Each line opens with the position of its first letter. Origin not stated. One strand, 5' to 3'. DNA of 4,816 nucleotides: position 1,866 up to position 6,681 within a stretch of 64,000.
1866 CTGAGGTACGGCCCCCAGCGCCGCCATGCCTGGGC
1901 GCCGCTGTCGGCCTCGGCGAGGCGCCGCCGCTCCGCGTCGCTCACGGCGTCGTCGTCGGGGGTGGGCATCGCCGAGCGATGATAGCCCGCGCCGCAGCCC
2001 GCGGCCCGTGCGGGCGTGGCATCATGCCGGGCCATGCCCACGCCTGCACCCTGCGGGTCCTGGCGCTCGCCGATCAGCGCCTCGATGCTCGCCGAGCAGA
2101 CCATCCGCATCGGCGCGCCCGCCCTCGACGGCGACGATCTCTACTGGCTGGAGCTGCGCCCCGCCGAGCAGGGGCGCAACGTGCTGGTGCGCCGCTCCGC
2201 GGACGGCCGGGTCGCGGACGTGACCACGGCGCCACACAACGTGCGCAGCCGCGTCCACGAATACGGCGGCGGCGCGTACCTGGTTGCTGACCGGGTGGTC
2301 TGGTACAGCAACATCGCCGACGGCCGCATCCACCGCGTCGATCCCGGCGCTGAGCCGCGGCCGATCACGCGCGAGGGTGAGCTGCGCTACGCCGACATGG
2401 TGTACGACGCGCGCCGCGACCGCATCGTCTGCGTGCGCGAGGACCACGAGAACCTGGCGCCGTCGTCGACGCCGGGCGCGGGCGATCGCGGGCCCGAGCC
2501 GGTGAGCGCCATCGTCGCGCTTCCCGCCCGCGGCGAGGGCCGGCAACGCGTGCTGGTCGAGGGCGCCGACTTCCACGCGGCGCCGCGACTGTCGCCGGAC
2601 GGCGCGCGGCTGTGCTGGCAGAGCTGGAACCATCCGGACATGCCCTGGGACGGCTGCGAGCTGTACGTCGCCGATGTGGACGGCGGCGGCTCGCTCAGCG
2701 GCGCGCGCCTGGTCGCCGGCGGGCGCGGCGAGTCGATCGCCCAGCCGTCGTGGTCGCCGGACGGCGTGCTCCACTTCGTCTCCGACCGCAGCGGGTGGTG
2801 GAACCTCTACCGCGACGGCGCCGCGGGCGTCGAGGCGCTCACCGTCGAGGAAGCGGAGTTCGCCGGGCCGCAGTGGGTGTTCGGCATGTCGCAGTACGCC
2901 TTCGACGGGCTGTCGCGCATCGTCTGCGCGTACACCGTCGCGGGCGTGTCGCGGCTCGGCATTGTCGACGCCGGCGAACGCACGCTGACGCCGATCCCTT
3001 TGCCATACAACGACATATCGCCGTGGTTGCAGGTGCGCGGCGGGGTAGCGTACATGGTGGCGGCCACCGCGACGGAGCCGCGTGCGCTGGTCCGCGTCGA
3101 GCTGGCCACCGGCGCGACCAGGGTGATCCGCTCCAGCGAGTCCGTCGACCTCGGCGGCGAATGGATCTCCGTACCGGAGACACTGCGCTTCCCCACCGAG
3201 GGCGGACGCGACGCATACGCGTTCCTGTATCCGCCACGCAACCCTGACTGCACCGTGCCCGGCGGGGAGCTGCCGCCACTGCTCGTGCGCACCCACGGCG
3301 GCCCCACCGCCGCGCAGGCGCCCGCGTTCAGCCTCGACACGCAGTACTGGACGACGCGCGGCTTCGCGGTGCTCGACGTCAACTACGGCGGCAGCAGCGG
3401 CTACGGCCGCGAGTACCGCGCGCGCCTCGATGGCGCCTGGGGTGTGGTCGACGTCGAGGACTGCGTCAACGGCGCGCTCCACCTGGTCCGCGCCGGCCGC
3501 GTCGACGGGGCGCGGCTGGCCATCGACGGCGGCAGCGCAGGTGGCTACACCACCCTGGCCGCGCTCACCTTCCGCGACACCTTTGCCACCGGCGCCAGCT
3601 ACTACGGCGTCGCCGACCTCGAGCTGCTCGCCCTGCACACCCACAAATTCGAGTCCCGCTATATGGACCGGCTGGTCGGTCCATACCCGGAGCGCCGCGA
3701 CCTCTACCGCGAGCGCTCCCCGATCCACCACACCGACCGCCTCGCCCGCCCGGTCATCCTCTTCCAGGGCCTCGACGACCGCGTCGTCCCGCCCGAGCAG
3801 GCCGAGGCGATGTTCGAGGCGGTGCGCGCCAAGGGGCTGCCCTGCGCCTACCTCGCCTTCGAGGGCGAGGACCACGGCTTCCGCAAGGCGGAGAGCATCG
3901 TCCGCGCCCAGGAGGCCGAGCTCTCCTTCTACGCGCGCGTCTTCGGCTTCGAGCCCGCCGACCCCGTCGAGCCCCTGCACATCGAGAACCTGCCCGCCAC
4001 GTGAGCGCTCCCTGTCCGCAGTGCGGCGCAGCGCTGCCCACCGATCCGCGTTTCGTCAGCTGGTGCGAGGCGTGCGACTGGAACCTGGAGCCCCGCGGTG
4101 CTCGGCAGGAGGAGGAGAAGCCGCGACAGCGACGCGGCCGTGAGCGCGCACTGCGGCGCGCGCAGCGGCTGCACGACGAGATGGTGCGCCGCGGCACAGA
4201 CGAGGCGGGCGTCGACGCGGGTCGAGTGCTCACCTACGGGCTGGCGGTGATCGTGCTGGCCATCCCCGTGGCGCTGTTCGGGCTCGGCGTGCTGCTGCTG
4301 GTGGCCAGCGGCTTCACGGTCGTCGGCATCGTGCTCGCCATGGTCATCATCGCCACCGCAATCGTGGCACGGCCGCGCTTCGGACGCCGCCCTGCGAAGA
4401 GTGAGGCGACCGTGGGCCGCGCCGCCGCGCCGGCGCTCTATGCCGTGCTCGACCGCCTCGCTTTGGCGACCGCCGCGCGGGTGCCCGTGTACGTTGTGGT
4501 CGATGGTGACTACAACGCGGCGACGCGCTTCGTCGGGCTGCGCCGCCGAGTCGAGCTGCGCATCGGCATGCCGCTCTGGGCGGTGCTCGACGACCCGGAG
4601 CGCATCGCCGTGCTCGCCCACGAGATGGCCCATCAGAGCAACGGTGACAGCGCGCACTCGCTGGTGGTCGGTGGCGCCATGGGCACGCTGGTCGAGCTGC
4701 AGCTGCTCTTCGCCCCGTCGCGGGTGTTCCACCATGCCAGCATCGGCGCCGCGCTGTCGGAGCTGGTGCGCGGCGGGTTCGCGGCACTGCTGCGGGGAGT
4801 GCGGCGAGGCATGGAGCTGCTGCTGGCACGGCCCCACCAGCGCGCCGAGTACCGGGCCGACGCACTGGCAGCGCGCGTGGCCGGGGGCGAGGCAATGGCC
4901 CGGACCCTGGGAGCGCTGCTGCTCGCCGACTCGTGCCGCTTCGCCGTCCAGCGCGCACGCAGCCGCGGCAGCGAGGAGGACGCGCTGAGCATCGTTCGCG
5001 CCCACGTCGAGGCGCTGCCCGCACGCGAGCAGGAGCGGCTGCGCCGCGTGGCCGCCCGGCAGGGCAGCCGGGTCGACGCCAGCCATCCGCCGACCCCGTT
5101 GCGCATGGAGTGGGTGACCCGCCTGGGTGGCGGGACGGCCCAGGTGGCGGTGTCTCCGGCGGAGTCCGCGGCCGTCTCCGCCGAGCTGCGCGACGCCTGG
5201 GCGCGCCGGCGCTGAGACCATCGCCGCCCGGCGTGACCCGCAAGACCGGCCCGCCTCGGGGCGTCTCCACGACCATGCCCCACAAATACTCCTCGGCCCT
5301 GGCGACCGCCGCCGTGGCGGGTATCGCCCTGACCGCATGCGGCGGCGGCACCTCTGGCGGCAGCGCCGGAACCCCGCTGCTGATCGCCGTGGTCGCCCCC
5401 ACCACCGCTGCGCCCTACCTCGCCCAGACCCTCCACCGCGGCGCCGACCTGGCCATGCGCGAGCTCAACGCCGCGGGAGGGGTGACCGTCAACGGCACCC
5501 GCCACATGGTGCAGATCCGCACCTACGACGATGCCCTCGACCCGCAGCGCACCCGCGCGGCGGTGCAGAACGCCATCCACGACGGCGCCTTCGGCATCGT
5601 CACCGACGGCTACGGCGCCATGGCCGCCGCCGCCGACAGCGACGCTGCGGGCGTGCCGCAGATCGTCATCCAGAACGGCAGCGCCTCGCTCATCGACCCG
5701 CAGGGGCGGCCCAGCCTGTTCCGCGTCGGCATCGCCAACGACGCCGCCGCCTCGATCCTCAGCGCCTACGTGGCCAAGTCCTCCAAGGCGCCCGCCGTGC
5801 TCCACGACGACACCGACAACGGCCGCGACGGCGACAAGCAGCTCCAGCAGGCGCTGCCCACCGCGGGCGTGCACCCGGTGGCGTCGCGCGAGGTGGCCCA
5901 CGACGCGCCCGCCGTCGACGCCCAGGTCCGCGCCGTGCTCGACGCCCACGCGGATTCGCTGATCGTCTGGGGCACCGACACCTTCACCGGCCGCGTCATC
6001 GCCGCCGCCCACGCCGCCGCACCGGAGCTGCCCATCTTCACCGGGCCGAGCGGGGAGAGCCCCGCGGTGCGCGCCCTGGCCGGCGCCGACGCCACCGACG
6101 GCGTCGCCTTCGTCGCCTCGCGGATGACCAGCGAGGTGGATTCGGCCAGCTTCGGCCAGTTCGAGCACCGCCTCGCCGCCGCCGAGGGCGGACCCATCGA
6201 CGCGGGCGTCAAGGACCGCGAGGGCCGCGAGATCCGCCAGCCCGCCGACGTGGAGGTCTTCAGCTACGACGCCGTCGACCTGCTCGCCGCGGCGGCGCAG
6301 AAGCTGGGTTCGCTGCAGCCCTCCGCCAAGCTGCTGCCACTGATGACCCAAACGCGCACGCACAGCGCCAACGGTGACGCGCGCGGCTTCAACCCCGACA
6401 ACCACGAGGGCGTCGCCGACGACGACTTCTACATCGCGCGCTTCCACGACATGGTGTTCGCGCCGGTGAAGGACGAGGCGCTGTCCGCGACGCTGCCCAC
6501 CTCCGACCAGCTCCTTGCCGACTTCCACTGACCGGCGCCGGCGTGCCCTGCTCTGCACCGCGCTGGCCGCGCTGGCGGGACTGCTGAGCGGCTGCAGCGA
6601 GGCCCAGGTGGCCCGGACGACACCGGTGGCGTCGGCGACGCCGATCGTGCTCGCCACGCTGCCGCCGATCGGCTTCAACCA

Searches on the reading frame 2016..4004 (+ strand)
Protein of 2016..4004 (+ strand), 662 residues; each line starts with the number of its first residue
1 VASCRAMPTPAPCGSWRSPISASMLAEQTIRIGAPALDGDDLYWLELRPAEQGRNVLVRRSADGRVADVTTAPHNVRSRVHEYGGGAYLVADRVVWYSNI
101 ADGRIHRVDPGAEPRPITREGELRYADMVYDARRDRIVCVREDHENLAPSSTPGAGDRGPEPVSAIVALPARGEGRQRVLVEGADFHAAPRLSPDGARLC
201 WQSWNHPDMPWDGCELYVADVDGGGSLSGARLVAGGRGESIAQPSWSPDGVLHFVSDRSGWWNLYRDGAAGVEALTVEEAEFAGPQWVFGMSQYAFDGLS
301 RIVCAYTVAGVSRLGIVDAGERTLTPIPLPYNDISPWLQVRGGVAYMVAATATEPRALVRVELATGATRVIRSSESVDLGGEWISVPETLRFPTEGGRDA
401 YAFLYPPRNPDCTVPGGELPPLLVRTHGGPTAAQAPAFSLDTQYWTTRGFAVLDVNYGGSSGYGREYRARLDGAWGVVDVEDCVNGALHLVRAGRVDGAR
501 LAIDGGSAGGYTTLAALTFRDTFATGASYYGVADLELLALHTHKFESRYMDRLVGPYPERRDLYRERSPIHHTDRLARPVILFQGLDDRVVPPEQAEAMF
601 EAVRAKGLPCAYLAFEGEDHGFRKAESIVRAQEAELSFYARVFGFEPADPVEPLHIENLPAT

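Call 71: search_protein_families(library=pfam, proteins=[window:2016-4004:+], max_evalue=0.00001)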
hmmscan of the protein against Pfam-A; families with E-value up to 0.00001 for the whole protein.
window:2016-4004:+ (662 aa): 4 families
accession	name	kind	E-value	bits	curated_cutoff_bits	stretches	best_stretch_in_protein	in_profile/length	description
PF00326.27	Peptidase_S9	-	1.1e-47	162.7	22.6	1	437-644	2-211/213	Prolyl oligopeptidase family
PF20434.5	BD-FAE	-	3.7e-08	33.6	26.8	1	479-601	69-213/215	BD-FAE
PF07676.18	PD40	-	3.1e-07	30.6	20.9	0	241-266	11-38/38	WD40-like Beta Propeller Repeat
PF01738.24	DLH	-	6.1e-06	26.4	21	0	522-639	120-206/217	Dienelactone hydrolase family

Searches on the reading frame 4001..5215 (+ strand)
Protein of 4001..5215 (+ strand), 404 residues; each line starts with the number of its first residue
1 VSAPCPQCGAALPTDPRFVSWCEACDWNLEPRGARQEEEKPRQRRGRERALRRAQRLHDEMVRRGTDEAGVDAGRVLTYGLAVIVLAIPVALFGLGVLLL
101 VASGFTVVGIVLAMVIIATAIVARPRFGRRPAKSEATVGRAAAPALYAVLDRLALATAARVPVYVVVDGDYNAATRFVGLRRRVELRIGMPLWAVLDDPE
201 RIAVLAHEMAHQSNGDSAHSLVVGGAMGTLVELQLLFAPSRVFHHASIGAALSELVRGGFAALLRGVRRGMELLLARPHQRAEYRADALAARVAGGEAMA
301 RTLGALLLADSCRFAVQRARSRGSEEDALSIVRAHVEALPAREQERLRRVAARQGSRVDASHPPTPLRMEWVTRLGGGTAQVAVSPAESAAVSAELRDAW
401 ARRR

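Call 71: search_protein_families(library=pfam, proteins=[window:4001-5215:+], max_evalue=0.00001)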
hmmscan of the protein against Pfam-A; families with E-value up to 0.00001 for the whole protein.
window:4001-5215:+ (404 aa): 1 family
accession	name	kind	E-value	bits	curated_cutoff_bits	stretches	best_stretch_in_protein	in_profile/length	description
PF01435.24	Peptidase_M48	-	1.2e-10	42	20.3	1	170-371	35-181/186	Peptidase family M48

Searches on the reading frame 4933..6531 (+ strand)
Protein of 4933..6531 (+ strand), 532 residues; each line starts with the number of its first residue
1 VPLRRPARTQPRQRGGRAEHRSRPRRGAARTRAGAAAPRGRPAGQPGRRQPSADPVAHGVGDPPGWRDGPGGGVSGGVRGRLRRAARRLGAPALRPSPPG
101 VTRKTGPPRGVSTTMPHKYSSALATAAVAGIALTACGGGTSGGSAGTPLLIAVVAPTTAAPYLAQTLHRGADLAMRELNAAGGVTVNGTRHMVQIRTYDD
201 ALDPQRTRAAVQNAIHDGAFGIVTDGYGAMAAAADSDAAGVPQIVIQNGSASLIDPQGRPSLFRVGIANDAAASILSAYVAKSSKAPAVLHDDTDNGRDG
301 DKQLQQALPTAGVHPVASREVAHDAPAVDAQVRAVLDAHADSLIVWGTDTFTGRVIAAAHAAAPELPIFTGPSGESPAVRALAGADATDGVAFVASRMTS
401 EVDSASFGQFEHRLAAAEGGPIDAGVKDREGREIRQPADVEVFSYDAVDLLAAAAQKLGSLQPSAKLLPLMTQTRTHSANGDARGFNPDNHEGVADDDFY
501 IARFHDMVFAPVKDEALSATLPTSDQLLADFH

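Call 71: search_protein_families(library=pfam, proteins=[window:4933-6531:+], max_evalue=0.00001)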
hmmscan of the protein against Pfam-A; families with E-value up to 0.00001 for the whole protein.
window:4933-6531:+ (532 aa): 1 family
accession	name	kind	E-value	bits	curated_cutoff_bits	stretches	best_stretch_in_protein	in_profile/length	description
PF13458.12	Peripla_BP_6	-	3.9e-28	99.5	31.7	1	160-504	14-338/343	Periplasmic binding protein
